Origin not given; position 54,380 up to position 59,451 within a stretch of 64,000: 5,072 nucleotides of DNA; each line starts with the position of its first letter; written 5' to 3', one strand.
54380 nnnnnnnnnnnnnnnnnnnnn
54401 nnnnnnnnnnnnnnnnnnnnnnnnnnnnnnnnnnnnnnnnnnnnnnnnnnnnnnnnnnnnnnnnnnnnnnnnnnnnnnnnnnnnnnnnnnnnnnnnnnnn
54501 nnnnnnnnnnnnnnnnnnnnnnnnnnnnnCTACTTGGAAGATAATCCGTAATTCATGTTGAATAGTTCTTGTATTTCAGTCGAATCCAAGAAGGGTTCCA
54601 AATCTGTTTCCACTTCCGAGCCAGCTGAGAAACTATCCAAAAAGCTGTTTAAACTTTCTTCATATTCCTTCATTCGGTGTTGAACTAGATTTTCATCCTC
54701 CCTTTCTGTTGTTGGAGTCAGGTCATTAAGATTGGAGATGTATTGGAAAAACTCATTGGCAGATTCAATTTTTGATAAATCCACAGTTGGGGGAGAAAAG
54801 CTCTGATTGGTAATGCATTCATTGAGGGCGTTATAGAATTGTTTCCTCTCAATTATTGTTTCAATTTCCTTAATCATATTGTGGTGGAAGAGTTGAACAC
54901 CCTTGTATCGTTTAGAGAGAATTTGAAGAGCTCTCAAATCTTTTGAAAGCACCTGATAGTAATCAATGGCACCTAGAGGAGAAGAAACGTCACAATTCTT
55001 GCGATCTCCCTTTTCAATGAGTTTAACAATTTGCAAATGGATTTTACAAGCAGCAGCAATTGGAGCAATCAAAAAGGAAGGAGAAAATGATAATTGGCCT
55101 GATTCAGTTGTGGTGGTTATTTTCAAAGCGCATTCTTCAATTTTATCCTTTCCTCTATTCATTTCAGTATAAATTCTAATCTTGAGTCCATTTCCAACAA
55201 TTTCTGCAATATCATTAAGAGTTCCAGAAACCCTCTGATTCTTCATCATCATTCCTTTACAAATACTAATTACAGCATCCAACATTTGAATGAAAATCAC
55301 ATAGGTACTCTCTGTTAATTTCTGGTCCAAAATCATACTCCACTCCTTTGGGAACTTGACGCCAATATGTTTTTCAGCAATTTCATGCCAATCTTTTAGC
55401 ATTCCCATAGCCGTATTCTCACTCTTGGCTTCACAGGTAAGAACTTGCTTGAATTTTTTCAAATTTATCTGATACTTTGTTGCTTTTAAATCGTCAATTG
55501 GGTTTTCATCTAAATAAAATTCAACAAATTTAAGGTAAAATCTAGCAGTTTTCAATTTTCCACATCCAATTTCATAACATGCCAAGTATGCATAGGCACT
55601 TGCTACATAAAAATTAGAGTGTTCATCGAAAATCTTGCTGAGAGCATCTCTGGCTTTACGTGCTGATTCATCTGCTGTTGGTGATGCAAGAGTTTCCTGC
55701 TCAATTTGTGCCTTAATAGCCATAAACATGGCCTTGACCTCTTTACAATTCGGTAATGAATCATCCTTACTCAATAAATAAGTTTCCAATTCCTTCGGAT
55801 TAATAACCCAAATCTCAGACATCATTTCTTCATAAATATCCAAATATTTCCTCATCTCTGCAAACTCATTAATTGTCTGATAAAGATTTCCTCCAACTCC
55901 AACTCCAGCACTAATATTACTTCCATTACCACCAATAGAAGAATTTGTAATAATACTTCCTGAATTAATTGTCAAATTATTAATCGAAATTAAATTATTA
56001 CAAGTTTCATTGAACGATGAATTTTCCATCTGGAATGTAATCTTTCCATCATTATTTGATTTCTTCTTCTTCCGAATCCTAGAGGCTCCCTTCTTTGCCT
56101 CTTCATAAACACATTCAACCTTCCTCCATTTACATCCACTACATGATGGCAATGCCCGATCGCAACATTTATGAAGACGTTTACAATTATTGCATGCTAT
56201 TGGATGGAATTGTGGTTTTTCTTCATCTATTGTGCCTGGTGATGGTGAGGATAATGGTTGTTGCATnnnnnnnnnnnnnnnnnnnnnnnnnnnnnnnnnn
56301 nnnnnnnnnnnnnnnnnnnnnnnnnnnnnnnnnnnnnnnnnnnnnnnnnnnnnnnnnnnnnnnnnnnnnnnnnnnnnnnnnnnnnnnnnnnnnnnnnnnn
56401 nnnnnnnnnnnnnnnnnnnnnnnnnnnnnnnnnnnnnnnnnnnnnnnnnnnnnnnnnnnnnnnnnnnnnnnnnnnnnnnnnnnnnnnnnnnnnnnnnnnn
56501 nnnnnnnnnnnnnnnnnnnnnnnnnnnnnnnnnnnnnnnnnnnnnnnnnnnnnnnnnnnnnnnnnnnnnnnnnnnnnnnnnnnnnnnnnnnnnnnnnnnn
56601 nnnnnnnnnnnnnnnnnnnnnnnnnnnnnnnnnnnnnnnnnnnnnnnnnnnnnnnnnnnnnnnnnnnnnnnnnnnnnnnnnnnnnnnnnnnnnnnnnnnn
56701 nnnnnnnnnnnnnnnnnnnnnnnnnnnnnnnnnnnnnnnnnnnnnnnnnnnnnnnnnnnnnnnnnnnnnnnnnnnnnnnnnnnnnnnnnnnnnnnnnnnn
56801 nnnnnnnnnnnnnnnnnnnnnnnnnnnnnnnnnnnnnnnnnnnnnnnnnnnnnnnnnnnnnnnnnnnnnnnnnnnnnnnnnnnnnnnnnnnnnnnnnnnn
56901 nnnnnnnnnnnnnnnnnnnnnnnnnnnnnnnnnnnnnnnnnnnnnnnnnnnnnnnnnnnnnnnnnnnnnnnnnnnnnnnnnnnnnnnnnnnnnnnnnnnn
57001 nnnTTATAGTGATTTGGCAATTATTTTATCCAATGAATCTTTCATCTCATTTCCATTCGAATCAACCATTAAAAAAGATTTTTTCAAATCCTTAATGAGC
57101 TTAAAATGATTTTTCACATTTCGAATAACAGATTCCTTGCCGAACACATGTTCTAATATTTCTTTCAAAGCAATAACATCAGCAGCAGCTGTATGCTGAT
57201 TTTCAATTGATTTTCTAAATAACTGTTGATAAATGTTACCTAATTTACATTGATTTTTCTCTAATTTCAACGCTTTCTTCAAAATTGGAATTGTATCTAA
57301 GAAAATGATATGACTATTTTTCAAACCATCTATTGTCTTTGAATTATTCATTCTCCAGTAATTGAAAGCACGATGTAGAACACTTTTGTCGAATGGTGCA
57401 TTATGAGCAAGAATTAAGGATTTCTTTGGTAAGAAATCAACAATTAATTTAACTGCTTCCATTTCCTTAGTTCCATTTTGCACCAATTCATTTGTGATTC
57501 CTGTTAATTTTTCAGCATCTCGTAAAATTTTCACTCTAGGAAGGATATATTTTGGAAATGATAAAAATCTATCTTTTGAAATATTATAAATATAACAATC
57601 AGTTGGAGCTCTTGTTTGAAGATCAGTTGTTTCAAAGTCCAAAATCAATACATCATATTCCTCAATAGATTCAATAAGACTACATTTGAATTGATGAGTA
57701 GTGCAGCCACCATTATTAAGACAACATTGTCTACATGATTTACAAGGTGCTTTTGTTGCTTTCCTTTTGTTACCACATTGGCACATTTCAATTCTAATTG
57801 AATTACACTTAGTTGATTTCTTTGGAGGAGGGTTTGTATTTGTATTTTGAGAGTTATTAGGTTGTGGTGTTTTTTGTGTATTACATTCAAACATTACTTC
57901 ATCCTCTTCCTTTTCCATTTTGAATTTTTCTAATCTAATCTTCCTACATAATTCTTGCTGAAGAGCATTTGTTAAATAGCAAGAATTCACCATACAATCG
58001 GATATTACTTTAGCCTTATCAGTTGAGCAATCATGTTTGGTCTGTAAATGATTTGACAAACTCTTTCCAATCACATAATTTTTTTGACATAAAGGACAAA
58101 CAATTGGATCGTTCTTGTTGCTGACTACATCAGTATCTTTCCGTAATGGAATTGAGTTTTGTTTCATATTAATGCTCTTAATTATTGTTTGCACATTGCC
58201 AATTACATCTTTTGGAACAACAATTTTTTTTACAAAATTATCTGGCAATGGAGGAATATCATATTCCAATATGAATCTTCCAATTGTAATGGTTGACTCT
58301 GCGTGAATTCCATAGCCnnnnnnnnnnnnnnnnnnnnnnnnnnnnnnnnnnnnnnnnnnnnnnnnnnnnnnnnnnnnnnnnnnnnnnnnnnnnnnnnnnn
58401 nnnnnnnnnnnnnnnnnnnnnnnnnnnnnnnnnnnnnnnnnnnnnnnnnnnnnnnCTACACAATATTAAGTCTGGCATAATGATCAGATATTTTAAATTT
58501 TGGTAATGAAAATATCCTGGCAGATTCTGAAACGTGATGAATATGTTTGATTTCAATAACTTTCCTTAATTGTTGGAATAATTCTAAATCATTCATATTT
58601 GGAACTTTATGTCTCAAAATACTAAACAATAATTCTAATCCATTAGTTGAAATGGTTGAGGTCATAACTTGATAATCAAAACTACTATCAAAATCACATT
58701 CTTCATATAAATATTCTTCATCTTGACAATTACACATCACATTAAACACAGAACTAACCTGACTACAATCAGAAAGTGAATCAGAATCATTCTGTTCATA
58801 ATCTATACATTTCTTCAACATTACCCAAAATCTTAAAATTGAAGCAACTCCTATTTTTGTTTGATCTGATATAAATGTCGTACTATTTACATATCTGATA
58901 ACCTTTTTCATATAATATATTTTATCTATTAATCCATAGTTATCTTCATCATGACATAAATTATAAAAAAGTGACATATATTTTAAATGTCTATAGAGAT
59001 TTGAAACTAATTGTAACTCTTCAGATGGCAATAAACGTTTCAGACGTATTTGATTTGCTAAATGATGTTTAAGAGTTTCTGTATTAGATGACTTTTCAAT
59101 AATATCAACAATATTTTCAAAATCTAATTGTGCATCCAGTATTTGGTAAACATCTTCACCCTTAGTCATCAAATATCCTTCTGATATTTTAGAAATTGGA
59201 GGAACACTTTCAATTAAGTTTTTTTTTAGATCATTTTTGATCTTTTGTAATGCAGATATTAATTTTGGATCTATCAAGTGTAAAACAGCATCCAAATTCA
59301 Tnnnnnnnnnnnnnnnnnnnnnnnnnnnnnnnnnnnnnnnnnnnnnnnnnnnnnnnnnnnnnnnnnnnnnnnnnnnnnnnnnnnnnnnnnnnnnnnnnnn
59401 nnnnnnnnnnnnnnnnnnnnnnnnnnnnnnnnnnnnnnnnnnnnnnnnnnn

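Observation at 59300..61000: Repeat-rich, gene-poor patch: ~100-bp direct repeats 1 kb apart, an A/B mosaic and a 97-bp tandem duplication. Possible decayed non-autonomous element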

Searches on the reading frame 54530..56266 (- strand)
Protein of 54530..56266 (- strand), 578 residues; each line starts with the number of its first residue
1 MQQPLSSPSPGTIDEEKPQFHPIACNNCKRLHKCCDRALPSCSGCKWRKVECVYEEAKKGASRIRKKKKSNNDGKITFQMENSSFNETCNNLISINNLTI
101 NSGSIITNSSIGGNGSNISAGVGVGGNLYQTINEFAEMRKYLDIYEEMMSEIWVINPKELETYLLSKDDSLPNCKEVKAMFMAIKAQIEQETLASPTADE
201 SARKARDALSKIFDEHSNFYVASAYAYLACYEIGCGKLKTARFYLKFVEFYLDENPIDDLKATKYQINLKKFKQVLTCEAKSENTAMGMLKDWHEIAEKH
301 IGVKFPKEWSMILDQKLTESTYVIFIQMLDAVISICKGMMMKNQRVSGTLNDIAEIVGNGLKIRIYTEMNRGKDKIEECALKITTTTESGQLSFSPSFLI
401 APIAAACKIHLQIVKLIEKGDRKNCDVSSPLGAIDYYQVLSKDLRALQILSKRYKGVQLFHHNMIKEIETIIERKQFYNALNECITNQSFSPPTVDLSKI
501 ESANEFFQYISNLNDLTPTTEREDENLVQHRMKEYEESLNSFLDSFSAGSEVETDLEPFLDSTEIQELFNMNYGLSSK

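Call 9: find_encoding_contigs(protein=window:54530-56266:-, flank=10000, max_places=4)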
Protein window:54530-56266:- (578 aa): no gene with exactly this product is on record in the collection.

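Call 12: search_protein_families(library=pfam, proteins=[window:54530-56266:-], max_evalue=0.1)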
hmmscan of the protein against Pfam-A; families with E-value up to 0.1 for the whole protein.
window:54530-56266:- (578 aa): 2 families
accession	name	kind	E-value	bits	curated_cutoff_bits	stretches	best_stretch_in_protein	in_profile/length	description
PF00172.23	Zn_clus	-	1.7e-05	25.3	21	1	24-59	2-37/39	Fungal Zn(2)-Cys(6) binuclear cluster domain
PF21109.2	Stonustoxin_helical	-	0.088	13.4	27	0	526-569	37-79/96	Stonustoxin helical domain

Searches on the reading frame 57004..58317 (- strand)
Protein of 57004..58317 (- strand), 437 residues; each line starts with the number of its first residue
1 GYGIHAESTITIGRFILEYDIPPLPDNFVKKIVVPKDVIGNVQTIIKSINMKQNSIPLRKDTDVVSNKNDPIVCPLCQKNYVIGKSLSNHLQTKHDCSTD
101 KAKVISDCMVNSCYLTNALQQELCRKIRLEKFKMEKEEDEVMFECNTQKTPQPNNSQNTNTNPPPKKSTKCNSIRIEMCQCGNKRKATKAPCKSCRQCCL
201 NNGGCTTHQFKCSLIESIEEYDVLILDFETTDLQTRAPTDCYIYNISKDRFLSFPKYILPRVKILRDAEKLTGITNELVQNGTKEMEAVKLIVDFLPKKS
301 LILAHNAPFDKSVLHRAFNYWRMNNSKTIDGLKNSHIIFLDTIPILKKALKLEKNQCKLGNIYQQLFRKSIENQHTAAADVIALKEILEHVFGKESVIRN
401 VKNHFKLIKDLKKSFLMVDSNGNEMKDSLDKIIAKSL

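Call 12: search_protein_families(library=pfam, proteins=[window:57004-58317:-], max_evalue=0.1)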
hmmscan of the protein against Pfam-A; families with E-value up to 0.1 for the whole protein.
window:57004-58317:- (437 aa): 4 families
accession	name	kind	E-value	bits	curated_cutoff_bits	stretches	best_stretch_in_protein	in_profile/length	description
PF00929.31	RNase_T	-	3.4e-11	44.4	24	1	225-387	2-163/164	Exonuclease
PF02892.21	zf-BED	-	0.013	15.9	20.6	1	69-95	14-43/44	BED zinc finger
PF23320.1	Zn_SUZ12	-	0.066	13.4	28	1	67-96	19-48/70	Polycomb protein SUZ12-like, Zn domain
PF13894.12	zf-C2H2_4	-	0.089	14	27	1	73-95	2-24/24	C2H2-type zinc finger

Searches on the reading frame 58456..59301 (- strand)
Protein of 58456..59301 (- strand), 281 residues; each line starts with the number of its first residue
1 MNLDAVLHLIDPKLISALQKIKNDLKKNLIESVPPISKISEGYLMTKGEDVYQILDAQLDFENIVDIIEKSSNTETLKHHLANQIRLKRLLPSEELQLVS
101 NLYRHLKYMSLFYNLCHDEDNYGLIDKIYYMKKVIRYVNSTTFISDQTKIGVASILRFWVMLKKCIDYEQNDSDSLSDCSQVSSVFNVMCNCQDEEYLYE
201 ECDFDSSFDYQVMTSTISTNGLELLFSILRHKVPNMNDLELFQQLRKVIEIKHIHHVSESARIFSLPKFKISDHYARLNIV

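Call 12: search_protein_families(library=pfam, proteins=[window:58456-59301:-], max_evalue=0.1)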
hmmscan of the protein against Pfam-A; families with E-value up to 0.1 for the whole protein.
window:58456-59301:- (281 aa): 1 family
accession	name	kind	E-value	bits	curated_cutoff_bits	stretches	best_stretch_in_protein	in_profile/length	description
PF21219.3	USH1C_N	-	0.072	13.6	27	0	208-253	23-68/74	Harmonin, N-terminal domain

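Call 51: find_encoding_contigs(protein=window:58456-59301:-, flank=6000, max_places=8)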
Protein window:58456-59301:- (281 aa): no gene with exactly this product is on record in the collection.

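Call 53: find_homologous_proteins(query=window:58456-59301:-, max_evalue=0.001)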
Query window:58456-59301:- (281 aa): 1 proteins with E <= 0.001 among 421 candidates.
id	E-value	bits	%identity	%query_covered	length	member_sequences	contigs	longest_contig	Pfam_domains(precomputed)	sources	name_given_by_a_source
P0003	5.8e-180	615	100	100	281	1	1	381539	-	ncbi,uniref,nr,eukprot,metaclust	ncbi:predicted protein [Naegleria gruberi]|uniref:Predicted protein n=1 Tax=Naegleria gruberi TaxID=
